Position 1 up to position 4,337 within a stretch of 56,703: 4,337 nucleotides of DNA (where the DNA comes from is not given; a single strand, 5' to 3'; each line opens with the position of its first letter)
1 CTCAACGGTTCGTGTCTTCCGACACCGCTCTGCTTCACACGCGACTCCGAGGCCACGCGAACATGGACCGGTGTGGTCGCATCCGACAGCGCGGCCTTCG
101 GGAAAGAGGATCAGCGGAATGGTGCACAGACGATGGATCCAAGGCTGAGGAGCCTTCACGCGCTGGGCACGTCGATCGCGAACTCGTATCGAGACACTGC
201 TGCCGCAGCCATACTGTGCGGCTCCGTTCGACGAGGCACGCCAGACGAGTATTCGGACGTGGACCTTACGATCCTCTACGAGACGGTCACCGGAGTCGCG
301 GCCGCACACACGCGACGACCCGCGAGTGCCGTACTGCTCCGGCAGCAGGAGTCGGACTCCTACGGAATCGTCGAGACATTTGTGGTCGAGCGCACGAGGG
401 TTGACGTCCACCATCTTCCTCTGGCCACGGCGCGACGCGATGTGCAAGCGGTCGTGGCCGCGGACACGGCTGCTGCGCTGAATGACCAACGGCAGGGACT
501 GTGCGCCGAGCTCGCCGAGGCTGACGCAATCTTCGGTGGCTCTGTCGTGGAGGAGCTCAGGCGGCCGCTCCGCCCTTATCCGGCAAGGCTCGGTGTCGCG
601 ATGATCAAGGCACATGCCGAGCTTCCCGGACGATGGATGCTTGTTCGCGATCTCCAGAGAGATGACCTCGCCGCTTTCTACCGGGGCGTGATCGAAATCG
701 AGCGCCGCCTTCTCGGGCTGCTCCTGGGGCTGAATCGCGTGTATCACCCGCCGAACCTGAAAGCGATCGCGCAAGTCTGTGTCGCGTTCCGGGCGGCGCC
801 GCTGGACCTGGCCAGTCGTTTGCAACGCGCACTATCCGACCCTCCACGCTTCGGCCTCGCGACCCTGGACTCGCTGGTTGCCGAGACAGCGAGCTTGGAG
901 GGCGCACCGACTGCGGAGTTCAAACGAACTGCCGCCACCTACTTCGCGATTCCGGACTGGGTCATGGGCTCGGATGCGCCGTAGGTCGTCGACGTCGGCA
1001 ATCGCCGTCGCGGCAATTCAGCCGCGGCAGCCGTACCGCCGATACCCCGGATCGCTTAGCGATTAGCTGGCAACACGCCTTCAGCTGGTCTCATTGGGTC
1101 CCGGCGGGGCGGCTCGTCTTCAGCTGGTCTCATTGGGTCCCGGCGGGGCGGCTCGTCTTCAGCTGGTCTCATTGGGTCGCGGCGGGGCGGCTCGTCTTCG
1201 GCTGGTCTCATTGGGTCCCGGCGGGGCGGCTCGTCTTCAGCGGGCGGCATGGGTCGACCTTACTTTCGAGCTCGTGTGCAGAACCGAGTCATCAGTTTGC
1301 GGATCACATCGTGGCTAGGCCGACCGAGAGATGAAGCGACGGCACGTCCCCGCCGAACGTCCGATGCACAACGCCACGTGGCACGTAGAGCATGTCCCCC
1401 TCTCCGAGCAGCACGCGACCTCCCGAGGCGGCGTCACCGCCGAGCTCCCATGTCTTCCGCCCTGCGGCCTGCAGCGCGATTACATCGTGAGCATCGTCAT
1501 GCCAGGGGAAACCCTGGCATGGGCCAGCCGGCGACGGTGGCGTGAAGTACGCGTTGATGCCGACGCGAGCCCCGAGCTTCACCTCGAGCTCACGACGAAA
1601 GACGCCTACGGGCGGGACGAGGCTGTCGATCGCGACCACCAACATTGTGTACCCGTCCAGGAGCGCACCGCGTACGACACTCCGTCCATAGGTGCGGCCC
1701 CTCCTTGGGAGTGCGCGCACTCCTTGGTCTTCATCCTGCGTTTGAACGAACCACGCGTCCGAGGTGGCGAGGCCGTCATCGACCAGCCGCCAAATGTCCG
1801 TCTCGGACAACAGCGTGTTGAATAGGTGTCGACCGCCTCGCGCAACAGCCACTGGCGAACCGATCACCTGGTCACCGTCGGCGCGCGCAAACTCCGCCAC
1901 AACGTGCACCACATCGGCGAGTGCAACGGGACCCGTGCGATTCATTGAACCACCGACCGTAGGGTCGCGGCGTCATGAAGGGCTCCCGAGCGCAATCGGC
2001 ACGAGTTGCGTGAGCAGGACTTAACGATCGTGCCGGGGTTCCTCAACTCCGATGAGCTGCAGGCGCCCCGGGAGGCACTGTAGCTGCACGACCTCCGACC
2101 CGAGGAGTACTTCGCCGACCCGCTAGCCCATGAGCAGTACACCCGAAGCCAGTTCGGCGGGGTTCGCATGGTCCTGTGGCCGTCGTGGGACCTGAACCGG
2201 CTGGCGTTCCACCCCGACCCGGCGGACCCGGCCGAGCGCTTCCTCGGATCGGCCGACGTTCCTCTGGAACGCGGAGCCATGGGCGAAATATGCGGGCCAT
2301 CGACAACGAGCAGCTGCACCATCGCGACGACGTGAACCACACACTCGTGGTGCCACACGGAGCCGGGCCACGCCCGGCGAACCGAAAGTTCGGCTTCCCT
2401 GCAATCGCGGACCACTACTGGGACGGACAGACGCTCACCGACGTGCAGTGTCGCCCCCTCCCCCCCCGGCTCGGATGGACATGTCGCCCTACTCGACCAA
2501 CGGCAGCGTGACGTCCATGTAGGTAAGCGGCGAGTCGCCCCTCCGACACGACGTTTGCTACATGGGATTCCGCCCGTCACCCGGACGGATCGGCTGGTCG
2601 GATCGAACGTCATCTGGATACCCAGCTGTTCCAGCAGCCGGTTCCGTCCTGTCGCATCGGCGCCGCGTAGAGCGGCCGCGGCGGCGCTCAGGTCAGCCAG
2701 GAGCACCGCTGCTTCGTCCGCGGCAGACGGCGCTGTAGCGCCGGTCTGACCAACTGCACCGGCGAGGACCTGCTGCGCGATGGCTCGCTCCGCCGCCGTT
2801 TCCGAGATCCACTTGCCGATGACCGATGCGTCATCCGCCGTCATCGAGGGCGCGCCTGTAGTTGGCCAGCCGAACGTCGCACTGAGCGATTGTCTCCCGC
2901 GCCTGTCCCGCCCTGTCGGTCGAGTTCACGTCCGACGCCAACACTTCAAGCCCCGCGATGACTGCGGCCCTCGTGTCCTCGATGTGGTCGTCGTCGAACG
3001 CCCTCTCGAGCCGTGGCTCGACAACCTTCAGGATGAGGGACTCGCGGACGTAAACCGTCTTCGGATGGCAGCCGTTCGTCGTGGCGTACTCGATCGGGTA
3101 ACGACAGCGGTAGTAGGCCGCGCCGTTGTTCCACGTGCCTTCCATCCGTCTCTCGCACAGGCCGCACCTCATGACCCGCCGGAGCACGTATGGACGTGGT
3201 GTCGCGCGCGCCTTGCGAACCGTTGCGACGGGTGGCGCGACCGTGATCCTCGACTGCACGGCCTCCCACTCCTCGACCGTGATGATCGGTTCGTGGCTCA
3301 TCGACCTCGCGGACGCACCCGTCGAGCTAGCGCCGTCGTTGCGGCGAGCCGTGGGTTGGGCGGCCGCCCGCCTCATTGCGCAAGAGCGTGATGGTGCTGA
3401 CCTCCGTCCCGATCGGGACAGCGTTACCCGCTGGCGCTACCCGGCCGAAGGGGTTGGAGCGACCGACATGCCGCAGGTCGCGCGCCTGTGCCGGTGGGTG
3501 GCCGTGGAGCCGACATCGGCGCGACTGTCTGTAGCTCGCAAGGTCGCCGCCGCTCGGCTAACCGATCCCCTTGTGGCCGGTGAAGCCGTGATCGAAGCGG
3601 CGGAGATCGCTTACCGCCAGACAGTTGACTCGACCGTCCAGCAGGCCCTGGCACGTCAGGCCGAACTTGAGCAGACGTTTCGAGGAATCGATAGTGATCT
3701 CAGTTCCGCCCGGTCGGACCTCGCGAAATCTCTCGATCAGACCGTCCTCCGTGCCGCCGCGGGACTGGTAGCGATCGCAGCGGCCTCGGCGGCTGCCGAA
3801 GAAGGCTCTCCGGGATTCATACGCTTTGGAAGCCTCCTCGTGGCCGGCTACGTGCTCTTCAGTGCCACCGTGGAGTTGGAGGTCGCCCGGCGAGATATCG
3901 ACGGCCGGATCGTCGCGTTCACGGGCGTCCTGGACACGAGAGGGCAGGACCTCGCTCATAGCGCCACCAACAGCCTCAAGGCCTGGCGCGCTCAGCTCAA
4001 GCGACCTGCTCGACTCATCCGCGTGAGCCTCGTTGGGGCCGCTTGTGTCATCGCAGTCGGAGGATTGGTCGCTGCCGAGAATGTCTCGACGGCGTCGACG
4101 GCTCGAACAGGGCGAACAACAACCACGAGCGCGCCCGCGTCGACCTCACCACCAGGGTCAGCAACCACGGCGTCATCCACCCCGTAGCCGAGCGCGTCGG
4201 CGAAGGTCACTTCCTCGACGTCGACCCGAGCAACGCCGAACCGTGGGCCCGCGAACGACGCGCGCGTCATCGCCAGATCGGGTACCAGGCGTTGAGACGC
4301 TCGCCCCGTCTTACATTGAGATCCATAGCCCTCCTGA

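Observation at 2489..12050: Five copies of a ~50-bp serine-recombinase 3'-end sequence divide the left 12 kb into cassettes (full, right-half and left-half att-like sites)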

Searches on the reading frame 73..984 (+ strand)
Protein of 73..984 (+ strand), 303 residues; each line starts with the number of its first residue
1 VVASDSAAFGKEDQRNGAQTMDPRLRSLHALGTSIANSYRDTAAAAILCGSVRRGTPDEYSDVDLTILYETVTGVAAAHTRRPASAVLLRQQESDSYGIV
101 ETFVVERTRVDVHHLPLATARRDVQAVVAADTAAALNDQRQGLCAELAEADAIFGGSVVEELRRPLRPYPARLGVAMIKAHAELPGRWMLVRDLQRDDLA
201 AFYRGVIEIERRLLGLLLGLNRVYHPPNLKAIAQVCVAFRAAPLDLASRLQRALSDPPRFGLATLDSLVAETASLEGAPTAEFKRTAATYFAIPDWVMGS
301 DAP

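Call 15: search_protein_families(library=pfam, proteins=[window:73-984:+], max_evalue=0.01)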
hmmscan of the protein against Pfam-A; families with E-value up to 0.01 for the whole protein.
window:73-984:+ (303 aa): 3 families
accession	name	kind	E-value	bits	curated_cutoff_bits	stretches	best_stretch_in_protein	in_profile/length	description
PF01909.29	NTP_transf_2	-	1.9e-05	25.4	21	1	44-74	15-45/93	Nucleotidyltransferase domain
PF13228.11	DUF4037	-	0.0013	19.9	22.1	1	155-226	19-96/101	Domain of unknown function (DUF4037)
PF18765.7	Polbeta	-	0.0021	18.6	26.9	1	42-72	12-42/93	Polymerase beta, Nucleotidyltransferase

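Call 64: search_protein_families(library=padloc, proteins=[window:73-984:+], max_evalue=0.001)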
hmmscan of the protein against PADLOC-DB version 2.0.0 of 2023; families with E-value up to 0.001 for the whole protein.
window:73-984:+ (303 aa): 1 family
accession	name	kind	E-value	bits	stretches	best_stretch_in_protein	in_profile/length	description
PDLC04903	PDC-S09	-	9.2e-05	20.7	1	28-72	11-55/108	-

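Call 82: search_protein_families(library=ncbifam, proteins=[window:73-984:+], max_evalue=0.01)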
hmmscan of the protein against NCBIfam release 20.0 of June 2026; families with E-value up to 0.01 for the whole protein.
window:73-984:+ (303 aa): 1 family
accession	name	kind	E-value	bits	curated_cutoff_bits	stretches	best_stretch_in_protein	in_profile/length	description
NF047752.1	MntA_antitoxin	equivalog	0.0011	18.8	60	1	43-72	7-36/106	type VII toxin-antitoxin system MntA family adenylyltransferase antitoxin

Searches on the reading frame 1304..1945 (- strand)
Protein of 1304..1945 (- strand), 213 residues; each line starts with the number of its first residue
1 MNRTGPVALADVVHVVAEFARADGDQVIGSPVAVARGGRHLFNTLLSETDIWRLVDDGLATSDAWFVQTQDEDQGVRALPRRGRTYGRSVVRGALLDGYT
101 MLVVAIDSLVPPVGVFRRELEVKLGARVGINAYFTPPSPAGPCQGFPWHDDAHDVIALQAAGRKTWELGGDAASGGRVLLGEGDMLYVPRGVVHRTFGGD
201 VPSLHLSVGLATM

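Call 15: search_protein_families(library=pfam, proteins=[window:1304-1945:-], max_evalue=0.01)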
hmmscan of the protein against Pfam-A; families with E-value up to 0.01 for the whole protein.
window:1304-1945:- (213 aa): 2 families
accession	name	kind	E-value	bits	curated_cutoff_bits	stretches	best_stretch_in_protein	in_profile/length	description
PF08007.18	JmjC_2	-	1e-14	54.6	22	2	179-211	89-120/127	JmjC domain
PF07883.17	Cupin_2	-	0.0014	18.8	27.2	1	147-196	12-56/70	Cupin domain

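Call 64: search_protein_families(library=padloc, proteins=[window:1304-1945:-], max_evalue=0.001)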
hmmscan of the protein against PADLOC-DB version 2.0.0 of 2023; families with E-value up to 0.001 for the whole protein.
window:1304-1945:- (213 aa): 0 families

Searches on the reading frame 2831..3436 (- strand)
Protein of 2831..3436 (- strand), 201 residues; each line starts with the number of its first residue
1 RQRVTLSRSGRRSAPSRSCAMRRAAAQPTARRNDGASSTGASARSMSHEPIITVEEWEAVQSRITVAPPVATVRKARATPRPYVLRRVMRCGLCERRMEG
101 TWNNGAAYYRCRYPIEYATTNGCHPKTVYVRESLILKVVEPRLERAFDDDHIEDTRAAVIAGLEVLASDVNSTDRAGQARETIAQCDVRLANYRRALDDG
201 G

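Call 15: search_protein_families(library=pfam, proteins=[window:2831-3436:-], max_evalue=0.01)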
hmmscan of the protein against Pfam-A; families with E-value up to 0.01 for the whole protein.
window:2831-3436:- (201 aa): 2 families
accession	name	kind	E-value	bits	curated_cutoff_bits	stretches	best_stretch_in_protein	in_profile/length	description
PF13408.12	Zn_ribbon_recom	-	1.3e-08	35.5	25.3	1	85-140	2-54/58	Recombinase zinc beta ribbon domain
PF07508.19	Recombinase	-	0.0071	17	21.1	0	45-64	80-99/102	Recombinase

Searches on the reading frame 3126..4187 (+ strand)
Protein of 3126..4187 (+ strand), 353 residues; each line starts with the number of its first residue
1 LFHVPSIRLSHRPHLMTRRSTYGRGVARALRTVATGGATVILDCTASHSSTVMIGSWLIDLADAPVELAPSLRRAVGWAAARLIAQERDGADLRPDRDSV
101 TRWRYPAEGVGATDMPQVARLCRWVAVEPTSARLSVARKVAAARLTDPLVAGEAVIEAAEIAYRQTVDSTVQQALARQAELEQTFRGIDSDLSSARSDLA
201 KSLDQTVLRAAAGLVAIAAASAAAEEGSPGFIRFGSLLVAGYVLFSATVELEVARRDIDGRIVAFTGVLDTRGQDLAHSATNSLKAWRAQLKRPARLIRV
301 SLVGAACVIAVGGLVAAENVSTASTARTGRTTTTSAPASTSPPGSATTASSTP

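Call 15: search_protein_families(library=pfam, proteins=[window:3126-4187:+], max_evalue=0.01)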
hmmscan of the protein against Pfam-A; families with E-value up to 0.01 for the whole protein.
window:3126-4187:+ (353 aa): 0 families

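Call 64: search_protein_families(library=padloc, proteins=[window:3126-4187:+], max_evalue=0.001)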
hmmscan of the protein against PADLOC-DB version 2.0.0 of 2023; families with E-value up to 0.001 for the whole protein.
window:3126-4187:+ (353 aa): 0 families

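Call 82: search_protein_families(library=ncbifam, proteins=[window:3126-4187:+], max_evalue=0.01)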
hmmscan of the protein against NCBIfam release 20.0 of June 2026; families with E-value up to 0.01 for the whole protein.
window:3126-4187:+ (353 aa): 0 families
